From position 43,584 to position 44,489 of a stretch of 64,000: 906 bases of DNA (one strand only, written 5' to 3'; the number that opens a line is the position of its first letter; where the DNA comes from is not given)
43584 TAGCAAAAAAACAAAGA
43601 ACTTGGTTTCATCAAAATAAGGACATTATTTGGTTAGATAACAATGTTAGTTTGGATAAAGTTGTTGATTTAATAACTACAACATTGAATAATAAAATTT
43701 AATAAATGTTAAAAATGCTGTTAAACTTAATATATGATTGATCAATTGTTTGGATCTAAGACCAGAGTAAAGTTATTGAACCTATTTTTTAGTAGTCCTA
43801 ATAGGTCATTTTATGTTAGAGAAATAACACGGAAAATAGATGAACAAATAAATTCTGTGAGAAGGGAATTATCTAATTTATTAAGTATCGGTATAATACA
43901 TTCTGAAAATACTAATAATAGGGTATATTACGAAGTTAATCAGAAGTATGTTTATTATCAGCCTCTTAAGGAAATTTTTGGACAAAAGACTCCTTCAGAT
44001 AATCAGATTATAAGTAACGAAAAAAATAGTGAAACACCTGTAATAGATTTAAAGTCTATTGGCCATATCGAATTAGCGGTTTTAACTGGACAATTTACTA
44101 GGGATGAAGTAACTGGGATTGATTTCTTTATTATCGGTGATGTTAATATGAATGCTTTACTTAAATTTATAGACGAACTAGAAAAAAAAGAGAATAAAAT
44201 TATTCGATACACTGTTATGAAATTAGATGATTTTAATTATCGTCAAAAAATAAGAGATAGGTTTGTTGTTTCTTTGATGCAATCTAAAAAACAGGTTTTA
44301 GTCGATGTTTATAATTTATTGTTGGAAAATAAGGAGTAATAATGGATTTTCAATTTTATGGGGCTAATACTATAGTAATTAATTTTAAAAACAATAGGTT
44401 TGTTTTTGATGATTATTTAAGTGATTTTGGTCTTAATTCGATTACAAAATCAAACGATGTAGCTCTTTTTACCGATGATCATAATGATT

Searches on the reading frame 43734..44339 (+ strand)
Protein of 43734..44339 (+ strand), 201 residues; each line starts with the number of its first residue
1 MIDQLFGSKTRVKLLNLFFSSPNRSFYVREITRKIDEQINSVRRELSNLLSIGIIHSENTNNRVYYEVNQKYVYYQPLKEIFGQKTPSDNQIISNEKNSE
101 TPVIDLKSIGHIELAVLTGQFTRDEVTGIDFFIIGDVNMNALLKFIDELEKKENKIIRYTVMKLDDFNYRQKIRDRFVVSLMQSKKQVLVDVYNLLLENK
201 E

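Call 22: search_protein_families(library=pfam, proteins=[window:43734-44339:+], max_evalue=0.01)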
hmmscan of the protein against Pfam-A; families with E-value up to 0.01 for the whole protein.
window:43734-44339:+ (201 aa): 2 families
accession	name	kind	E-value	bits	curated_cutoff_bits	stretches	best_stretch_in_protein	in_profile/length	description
PF25212.1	HVO_A0114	-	0.0062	16.7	27.6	0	10-63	23-74/84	HVO_A0114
PF24033.1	DUF7342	-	0.0063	17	31.6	1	30-86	22-78/150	Family of unknown function (DUF7342)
